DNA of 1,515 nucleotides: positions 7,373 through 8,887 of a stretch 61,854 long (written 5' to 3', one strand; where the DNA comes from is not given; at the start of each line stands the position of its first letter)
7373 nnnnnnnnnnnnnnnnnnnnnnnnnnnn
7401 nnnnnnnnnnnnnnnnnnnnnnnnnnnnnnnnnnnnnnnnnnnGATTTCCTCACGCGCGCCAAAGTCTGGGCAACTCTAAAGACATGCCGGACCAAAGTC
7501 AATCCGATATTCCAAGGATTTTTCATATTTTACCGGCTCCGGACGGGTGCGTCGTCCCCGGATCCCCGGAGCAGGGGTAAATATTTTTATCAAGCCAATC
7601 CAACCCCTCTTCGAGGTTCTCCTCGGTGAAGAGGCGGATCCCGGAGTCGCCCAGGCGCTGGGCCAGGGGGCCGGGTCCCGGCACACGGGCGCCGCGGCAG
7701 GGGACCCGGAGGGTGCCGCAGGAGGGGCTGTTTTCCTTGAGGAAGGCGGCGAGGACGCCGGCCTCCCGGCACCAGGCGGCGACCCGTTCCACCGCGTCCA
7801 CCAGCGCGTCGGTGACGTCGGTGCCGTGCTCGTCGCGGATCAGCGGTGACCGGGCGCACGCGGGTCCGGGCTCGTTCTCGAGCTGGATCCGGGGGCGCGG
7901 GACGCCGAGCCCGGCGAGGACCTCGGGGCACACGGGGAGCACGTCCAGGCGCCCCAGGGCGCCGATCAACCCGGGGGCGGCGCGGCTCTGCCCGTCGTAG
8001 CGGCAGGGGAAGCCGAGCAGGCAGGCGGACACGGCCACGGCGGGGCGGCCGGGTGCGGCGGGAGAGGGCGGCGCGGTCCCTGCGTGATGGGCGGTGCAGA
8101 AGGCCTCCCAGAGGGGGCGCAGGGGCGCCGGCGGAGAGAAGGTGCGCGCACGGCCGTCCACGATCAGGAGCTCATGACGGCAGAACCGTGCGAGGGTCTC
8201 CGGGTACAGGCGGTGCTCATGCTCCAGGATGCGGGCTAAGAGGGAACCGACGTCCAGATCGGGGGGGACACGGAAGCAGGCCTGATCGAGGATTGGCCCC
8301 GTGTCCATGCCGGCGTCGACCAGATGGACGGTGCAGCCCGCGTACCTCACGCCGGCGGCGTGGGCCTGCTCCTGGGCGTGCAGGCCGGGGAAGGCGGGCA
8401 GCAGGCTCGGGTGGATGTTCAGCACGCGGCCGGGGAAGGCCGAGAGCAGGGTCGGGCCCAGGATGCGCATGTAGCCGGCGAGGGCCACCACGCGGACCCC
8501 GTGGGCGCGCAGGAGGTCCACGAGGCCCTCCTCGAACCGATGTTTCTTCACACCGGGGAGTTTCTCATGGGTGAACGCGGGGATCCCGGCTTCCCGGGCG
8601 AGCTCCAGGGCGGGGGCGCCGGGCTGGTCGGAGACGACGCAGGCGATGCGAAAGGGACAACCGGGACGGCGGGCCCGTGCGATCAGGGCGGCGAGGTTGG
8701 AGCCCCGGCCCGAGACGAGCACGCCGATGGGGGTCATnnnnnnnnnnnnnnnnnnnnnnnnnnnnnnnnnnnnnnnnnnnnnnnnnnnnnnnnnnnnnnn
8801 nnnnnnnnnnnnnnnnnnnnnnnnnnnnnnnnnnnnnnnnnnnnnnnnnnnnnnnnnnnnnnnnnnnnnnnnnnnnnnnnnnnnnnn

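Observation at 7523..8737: PurN fused to a DUF523 / TudS-like thiouracil desulfidase domain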

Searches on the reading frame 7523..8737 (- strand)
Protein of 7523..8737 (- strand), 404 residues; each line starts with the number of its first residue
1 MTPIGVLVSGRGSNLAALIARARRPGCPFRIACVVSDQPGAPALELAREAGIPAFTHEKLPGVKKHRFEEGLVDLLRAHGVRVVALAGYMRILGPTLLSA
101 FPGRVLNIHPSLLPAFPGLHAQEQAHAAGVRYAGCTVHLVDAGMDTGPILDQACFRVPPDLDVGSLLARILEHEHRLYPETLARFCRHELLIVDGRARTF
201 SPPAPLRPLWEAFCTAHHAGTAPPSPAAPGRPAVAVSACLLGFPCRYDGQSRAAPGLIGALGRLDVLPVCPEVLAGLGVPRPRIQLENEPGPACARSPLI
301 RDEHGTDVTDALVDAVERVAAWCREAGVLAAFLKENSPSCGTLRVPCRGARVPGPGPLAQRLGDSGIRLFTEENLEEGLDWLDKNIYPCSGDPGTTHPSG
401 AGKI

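Call 3: search_protein_families(library=pfam, proteins=[window:7523-8737:-], max_evalue=0.01)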
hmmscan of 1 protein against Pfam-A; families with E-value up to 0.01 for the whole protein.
window:7523-8737:- (404 aa): 2 families
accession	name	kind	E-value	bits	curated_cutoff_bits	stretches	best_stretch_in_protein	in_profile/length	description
PF00551.24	Formyl_trans_N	-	2.8e-48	164.5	26.1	1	6-182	5-181/181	Formyl transferase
PF04463.17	2-thiour_desulf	-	3.8e-29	101.9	34.7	1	234-373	1-140/141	2-thiouracil desulfurase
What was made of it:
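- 7619..8041 (-): DUF523 / TudS-like [4Fe-4S] desulfidase domain, aa 233-373. Predicted cluster ligands are C239 (8021-8023), C270 (7928-7930) and C340 (7718-7720). Catalytic residues are E272 (7922-7924), R281 (7895-7897), S337 (7727-7729) and S339 (7721-7723). Substrate contacts are R246 and Y247 (7997-8002). PF04463 at 101.9 bits, full length (call 3).
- On TudS / DUF523 (PF04463): 101.9 bits against 34.7, covering profile positions 1-140 of 141 (call 3).
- On RudS (TudS-DUF1722): Pfam finds only PF00551 and PF04463 at E up to 0.01 (call 3).
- Closest known: RudS. Different: There is no DUF1722 hit (call 3).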

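Call 4: search_protein_families(library=ncbifam, proteins=[window:7523-8737:-], max_evalue=0.01)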
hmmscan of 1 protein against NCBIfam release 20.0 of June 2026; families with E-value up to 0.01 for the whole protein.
window:7523-8737:- (404 aa): 7 families
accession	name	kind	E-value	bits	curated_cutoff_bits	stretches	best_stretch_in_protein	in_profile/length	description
TIGR00639.1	PurN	equivalog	1.3e-58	197.7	150.1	1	4-190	3-189/192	phosphoribosylglycinamide formyltransferase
NF004684.0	PRK06027.1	subfamily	1.4e-29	103.7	223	1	4-193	92-278/286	formyltetrahydrofolate deformylase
TIGR00655.1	PurU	equivalog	1.3e-24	87.3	285.95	1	5-191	88-271/280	formyltetrahydrofolate deformylase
TIGR00460.1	fmt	equivalog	3e-14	52.9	201.5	1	82-184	81-183/315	methionyl-tRNA formyltransferase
NF005414.0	PRK06988.1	equivalog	7.4e-05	21.9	316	1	83-160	80-157/311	formyltransferase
NF005998.1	PRK08125.1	equivalog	0.00079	17.9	777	1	87-187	82-182/649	bifunctional UDP-4-amino-4-deoxy-L-arabinose formyltransferase/UDP-glucuronic acid oxidase ArnA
NF005755.0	PRK07579.1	equivalog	0.001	18.9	238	1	104-182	87-164/245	dTDP-4-amino-4,6-dideoxyglucose formyltransferase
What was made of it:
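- On PurN / GAR transformylase (TIGR00639, PF00551): PF00551 scores 164.5 bits against 26.1 (calls 3, 4).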

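Call 6: find_homologous_proteins(query=window:7526-8737:-)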
Query window:7526-8737:- (404 aa): 4134 proteins with E <= 0.001 among 8000 candidates; the best 120 are listed.
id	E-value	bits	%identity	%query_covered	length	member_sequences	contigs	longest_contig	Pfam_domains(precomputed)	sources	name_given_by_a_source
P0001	9.2e-272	919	100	100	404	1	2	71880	PF04463.18,PF00551.25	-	-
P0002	1.3e-215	734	84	96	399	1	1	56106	PF04463.18,PF00551.25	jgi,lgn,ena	-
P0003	3.5e-182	624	72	100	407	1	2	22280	PF04463.18,PF00551.25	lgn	-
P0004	2.0e-181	622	72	99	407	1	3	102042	PF04463.18,PF00551.25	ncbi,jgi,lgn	-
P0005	3.4e-181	621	70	100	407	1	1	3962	PF04463.18,PF00551.25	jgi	jgi:phosphoribosylglycinamide formyltransferase 1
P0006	8.2e-174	597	67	100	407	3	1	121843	PF04463.18,PF00551.25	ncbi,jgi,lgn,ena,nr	ncbi:phosphoribosylglycinamide formyltransferase [Myxococcota bacterium]|nr:phosphoribosylglycinamid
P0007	2.6e-171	589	68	100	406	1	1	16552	PF04463.18,PF00551.25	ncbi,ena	-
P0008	3.2e-169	582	69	96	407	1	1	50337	PF04463.18,PF00551.25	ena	-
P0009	2.3e-166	572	67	95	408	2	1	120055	PF04463.18,PF00551.25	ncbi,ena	-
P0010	2.7e-142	493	61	95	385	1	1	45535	PF04463.18,PF00551.25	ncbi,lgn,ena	-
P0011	2.8e-139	483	61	92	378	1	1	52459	PF04463.18,PF00551.25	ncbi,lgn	-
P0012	4.4e-134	466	57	92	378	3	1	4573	PF04463.18,PF00551.25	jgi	-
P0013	2.0e-125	437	54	92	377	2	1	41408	PF04463.18,PF00551.25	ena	-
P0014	1.7e-113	398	76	60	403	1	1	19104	PF00551.25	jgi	jgi:phosphoribosylglycinamide formyltransferase 1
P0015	2.0e-84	302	42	93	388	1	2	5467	PF04463.18,PF00551.25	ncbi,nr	ncbi:phosphoribosylglycinamide formyltransferase [Myxococcota bacterium]|nr:phosphoribosylglycinamid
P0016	6.6e-84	301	59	60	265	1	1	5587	PF04463.18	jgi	-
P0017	2.5e-76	276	46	92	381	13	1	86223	PF04463.18,PF00551.25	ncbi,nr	ncbi:MAG: phosphoribosylglycinamide formyltransferase [Deltaproteobacteria bacterium]|nr:phosphoribo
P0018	4.3e-75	272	40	90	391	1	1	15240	PF04463.18,PF00551.25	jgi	jgi:phosphoribosylglycinamide formyltransferase 1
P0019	6.8e-75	271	44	92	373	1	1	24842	PF04463.18,PF00551.25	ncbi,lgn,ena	-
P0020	1.5e-64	237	35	94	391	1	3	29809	PF04463.18,PF00551.25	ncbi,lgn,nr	ncbi:phosphoribosylglycinamide formyltransferase [Myxococcota bacterium]|nr:phosphoribosylglycinamid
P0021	6.8e-64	235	42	83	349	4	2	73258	PF04463.18,PF00551.25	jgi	-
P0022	1.6e-63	233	35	94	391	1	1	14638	PF04463.18,PF00551.25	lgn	-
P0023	1.9e-59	220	37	92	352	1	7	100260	PF04463.18,PF00551.25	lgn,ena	-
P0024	3.6e-55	206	57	47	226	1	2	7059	PF00551.25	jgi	jgi:phosphoribosylglycinamide formyltransferase-1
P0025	2.6e-54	203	56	50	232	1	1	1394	PF00551.25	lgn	-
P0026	1.5e-53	201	60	44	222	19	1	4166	PF00551.25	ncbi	-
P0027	1.7e-53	200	52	50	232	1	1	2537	PF00551.25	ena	-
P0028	3.8e-53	199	52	51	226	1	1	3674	PF00551.25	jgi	-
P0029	2.5e-52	197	52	50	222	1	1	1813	PF00551.25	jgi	jgi:phosphoribosylglycinamide formyltransferase-1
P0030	3.0e-52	196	54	49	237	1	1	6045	PF00551.25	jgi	jgi:phosphoribosylglycinamide formyltransferase-1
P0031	3.8e-52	196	53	50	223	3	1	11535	PF00551.25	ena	-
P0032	7.5e-52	195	56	48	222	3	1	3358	PF00551.25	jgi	jgi:phosphoribosylglycinamide formyltransferase 1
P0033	1.1e-51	194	54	50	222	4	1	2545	PF00551.25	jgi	-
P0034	1.3e-51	194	53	51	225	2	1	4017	PF00551.25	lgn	-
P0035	1.5e-51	194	53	47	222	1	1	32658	PF00551.25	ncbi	-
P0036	1.6e-51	194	52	49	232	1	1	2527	PF00551.25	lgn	-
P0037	2.0e-51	194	50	51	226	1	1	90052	PF00551.25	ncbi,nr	ncbi:MAG: phosphoribosylglycinamide formyltransferase [Magnetococcales bacterium]|nr:phosphoribosylg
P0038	2.6e-51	193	52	50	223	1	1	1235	PF00551.25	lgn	-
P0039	2.7e-51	193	53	47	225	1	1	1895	PF00551.25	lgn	-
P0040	2.7e-51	193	52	46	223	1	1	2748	PF00551.25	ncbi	-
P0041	2.9e-51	193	51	57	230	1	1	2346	PF00551.25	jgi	jgi:phosphoribosylglycinamide formyltransferase 1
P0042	3.2e-51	193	53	46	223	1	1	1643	PF00551.25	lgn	-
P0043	3.9e-51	193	51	49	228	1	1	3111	PF00551.25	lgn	-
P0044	4.1e-51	193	57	45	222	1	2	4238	PF00551.25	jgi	jgi:phosphoribosylglycinamide formyltransferase-1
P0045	4.5e-51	192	52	50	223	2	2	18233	PF00551.25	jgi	-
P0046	5.7e-51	192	53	50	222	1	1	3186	PF00551.25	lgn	-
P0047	7.5e-51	192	51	50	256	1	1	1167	PF00551.25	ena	-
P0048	1.3e-50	191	49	55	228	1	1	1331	PF00551.25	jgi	-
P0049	1.6e-50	191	50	48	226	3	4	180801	PF00551.25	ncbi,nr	ncbi:MAG: phosphoribosylglycinamide formyltransferase [Magnetococcales bacterium]|nr:phosphoribosylg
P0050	1.7e-50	190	52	50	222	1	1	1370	PF00551.25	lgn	-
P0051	1.8e-50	190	52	51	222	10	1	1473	PF00551.25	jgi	jgi:phosphoribosylglycinamide formyltransferase-1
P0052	2.1e-50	190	52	47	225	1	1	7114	PF00551.25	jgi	-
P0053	2.2e-50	190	51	49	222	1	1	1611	PF00551.25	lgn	-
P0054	2.3e-50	190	57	46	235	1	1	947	PF00551.25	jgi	jgi:phosphoribosylglycinamide formyltransferase-1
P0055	3.1e-50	190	57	44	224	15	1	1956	PF00551.25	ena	-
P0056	3.4e-50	190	51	50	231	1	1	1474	PF00551.25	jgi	jgi:phosphoribosylglycinamide formyltransferase-1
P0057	4.1e-50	189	54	47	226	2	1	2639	PF00551.25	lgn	-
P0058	5.4e-50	189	53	50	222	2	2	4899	PF00551.25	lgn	-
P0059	6.4e-50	189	54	48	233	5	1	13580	PF00551.25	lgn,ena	-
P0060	6.5e-50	189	52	47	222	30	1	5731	PF00551.25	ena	-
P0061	8.7e-50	188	56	46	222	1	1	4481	PF00551.25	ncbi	-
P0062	8.7e-50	188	57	44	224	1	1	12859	PF00551.25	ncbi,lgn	ncbi:phosphoribosylglycinamide formyltransferase [Myxococcus sp. 1LA]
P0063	9.0e-50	188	52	50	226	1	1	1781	PF00551.25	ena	-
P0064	9.2e-50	188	48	58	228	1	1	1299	PF00551.25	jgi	jgi:phosphoribosylglycinamide formyltransferase-1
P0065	1.0e-49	188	56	45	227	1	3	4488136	PF00551.25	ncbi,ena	-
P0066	1.4e-49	188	56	45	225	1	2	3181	PF00551.25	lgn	-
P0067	1.9e-49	187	52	48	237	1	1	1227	PF00551.25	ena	-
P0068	1.9e-49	187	53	49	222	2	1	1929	PF00551.25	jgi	-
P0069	2.0e-49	187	49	52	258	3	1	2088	PF00551.25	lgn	-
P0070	2.1e-49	187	57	44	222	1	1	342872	PF00551.25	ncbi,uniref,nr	ncbi:phosphoribosylglycinamide formyltransferase [Hyalangium versicolor]|uniref:phosphoribosylglycin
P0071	2.1e-49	187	51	51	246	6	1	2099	PF00551.25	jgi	jgi:phosphoribosylglycinamide formyltransferase-1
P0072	2.3e-49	187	51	50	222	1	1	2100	PF00551.25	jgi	-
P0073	3.0e-49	186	51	50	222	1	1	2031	PF00551.25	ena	-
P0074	3.0e-49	186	49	49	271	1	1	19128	PF00551.25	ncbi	-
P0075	3.3e-49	186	53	49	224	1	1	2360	PF00551.25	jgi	-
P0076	3.7e-49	186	57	44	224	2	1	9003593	PF00551.25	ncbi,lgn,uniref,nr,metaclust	ncbi:phosphoribosylglycinamide formyltransferase [Corallococcus macrosporus]|uniref:Phosphoribosylgl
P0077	4.6e-49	186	57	44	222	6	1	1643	PF00551.25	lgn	-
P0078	4.6e-49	186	53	46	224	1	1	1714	PF00551.25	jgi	jgi:phosphoribosylglycinamide formyltransferase-1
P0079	4.9e-49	186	52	47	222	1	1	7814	PF00551.25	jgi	jgi:phosphoribosylglycinamide formyltransferase-1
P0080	5.0e-49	186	52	46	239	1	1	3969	PF00551.25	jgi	jgi:phosphoribosylglycinamide formyltransferase-1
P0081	5.3e-49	186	52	49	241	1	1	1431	PF00551.25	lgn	-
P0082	7.9e-49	185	53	51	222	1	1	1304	PF00551.25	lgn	-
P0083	8.1e-49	185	51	50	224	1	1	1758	PF00551.25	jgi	-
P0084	1.0e-48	185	51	48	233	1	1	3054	PF00551.25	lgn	-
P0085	1.0e-48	185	50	49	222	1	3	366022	PF00551.25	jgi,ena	-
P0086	1.2e-48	184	53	48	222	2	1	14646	PF00551.25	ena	-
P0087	1.3e-48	184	50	50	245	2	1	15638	PF00551.25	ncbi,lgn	ncbi:MAG: phosphoribosylglycinamide formyltransferase [Bacillota bacterium]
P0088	1.3e-48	184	50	49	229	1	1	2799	PF00551.25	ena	-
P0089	1.3e-48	184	50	51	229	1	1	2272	PF00551.25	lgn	-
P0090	1.3e-48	184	56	44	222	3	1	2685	PF00551.25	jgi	jgi:phosphoribosylglycinamide formyltransferase 1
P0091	1.6e-48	184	50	51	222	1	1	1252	PF00551.25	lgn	-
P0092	1.7e-48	184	48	56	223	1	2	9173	PF00551.25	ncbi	-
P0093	2.1e-48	184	51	51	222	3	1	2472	PF00551.25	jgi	jgi:phosphoribosylglycinamide formyltransferase-1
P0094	2.1e-48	184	54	48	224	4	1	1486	PF00551.25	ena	-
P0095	2.2e-48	184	56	44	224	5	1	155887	PF00551.25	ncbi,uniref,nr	ncbi:phosphoribosylglycinamide formyltransferase [Myxococcus sp. AB056]|uniref:phosphoribosylglycina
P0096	2.3e-48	183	52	50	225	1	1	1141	PF00551.25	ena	-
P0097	2.6e-48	183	52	50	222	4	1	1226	PF00551.25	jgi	-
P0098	2.6e-48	183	50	49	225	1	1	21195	PF00551.25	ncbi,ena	-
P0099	2.8e-48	183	54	46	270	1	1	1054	PF00551.25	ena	-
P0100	2.9e-48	183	56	44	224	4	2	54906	PF00551.25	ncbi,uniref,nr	ncbi:phosphoribosylglycinamide formyltransferase [Myxococcus xanthus]|uniref:Phosphoribosylglycinami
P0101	3.1e-48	183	49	55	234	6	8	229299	PF00551.25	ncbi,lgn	-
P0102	3.8e-48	183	52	51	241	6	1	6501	PF00551.25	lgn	-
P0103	3.9e-48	183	52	51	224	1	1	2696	PF00551.25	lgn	-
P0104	4.0e-48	183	47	51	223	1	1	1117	PF00551.25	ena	-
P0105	4.8e-48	182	53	50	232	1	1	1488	PF00551.25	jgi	jgi:phosphoribosylglycinamide formyltransferase-1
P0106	5.1e-48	182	55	43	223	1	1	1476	PF00551.25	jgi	jgi:formyltetrahydrofolate-dependent phosphoribosylglycinamide formyltransferase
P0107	5.7e-48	182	51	51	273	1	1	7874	PF00551.25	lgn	-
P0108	5.8e-48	182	50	49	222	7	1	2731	PF00551.25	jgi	-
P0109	6.0e-48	182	51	47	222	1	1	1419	PF00551.25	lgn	-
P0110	6.2e-48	182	49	50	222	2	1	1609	PF00551.25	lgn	-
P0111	7.1e-48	182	49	49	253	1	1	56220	PF00551.25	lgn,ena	-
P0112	8.0e-48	182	52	48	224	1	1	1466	PF00551.25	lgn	-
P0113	8.2e-48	182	50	48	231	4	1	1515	PF00551.25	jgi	jgi:phosphoribosylglycinamide formyltransferase-1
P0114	9.1e-48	182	51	48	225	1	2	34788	PF00551.25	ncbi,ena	ncbi:MAG: phosphoribosylglycinamide formyltransferase [Candidatus Thermoplasmatota archaeon]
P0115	9.3e-48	181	47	52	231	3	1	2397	PF00551.25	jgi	jgi:phosphoribosylglycinamide formyltransferase-1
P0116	1.0e-47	181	54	48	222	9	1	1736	PF00551.25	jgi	-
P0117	1.1e-47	181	53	48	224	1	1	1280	PF00551.25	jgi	jgi:phosphoribosylglycinamide formyltransferase-1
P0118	1.1e-47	181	50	49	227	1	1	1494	PF00551.25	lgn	-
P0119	1.1e-47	181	52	46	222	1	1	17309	PF00551.25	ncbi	-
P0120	1.2e-47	181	51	46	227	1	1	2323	PF00551.25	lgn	-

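Call 15: find_related_loci(query=A1, collection=genome_contigs, flank=6000)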
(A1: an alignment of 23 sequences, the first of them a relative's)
Query A1 (404 aa) in genome_contigs; peptide patterns used: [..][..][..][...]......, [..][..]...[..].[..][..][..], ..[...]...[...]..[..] (x = any residue, [..] = any of these).
600 stretches matched a pattern (row limit reached: there are more); 590 encode a relative of the query (tblastn E <= 1e-3); the best 80 are kept; 80 distinct loci.
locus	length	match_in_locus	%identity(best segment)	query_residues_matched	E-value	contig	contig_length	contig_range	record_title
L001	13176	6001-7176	33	1-377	6e-61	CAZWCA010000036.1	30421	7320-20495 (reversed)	MAG TPA_asm: uncultured Smithella sp. isolate SRP216815_co1_312 genome assembly, contig: NODE_1630_length_30421_cov_38.7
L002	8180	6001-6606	51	1-202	3e-52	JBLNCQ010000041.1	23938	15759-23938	MAG: Bacillota bacterium isolate MAG121 PRJNA950955_bin29_renamed_40, whole genome shotgun sequence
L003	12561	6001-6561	53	2-187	1e-50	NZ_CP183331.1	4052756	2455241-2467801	Caulobacter sp. ErkDOM-E chromosome, complete genome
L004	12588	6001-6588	48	4-199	1e-50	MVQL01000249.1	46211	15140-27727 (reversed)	MAG: Pelotomaculum sp. PtaB.Bin104 A4E53_contig000250, whole genome shotgun sequence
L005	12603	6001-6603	49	4-205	2e-50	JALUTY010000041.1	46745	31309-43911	MAG: bacterium isolate 128-326_maxbin2_scaf2bin.054 128-326_scaffold_262_c1, whole genome shotgun sequence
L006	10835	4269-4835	49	4-199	1e-49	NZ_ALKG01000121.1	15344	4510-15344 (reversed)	Selenomonas sp. FOBRC6 contig00032, whole genome shotgun sequence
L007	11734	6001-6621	47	4-211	2e-49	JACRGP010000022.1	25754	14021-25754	MAG: Nitrospinota bacterium isolate NC_groundwater_1754_Pr3_B-0.1um_58_23 SR-2_scaffold_141_176353, whole genome shotgun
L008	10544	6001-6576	46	1-192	8e-49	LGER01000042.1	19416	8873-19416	MAG: Desulfonauticus sp. 38_4375 PW_scaffold_170, whole genome shotgun sequence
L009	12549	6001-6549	53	4-185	2e-48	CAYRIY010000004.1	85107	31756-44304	MAG TPA_asm: uncultured Clostridia bacterium isolate SRP268622_co1_581 genome assembly, contig: NODE_410_length_85107_co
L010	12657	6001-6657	45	1-213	5e-48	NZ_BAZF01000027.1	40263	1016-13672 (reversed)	Geobacter sp. OR-1, whole genome shotgun sequence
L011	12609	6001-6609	49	4-207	5e-48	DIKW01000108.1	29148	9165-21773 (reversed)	MAG TPA_asm: Geobacter sp. UBA5608 UBA5608_contig_16225, whole genome shotgun sequence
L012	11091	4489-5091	46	1-194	6e-48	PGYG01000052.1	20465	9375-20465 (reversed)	MAG: Candidatus Methanoperedenaceae archaeon HGW-Methanoperedenaceae-1 08E140C01_10kDa_scaffold_1981, whole genome shotg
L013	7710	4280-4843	49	4-199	8e-48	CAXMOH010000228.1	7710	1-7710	MAG: uncultured Hyphomicrobium sp. isolate 07C-BC-St03_bin.16.orig genome assembly, contig: k141_787394, whole genome sh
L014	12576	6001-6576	50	4-196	1e-47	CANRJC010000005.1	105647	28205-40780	MAG: uncultured Phascolarctobacterium sp. isolate Lapin-024__bin43 genome assembly, contig: Lapin-024__NODE_175_length_1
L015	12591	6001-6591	45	1-197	1e-47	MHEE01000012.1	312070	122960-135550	MAG: Nitrospirae bacterium GWF2_44_13 gwf2_scaffold_28, whole genome shotgun sequence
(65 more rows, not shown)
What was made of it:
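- Tried and rejected: The first genome scan used the full-length alignment (call 15).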

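Call 17: find_encoding_contigs(protein=P0001, flank=10000, max_places=4)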
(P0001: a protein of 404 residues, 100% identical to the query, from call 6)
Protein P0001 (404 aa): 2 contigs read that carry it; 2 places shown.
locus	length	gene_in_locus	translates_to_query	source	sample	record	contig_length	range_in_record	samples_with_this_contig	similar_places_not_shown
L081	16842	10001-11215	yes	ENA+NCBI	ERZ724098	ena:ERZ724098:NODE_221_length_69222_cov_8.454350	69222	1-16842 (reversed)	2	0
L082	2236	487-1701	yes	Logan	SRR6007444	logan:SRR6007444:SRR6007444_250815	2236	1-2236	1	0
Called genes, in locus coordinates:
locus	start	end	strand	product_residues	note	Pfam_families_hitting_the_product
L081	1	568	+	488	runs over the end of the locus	PF00072:Response_reg, PF00158:Sigma54_activat, PF14532:Sigma54_activ_2, PF25601:AAA_lid_14, PF02954:HTH_8 (weak)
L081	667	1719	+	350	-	PF11104:PilM_2, PF14450:FtsA (weak)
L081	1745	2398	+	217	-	PF05137:PilN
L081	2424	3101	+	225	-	PF04350:PilO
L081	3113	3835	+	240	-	PF04351:PilP (weak)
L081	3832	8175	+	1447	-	PF11741:AMIN (weak), PF07660:STN (weak), PF21305:type_II_gspD_N0, PF03958:Secretin_N, PF00263:Secretin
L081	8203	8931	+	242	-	-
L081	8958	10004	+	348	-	PF00586:AIRS, PF02769:AIRS_C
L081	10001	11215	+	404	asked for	PF00551:Formyl_trans_N, PF04463:2-thiour_desulf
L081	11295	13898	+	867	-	-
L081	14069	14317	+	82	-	-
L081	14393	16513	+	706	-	PF00498:FHA, PF16697:Yop-YscD_cpl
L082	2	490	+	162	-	?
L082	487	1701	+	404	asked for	PF00551:Formyl_trans_N, PF04463:2-thiour_desulf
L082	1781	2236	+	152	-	?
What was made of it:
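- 7523..8737 (-): Whole purN::DUF523 fusion ORF (404 codons plus the TGA at 7523-7525). The identical protein occurs on two independent assemblies (call 17).
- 8734..9780 (-): purM (AIR synthetase), immediately upstream. Its TGA overlaps the fusion's ATG (ATGA at 8734-8737). PF00586 and PF02769 on the called gene (call 17).
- On PurN / GAR transformylase (TIGR00639, PF00551): Only the operon position behind purM (call 17) supports a housekeeping role.
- The identical protein is found in two independent assemblies (call 17). Identical 404-aa products come from two independent assemblies (call 17).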
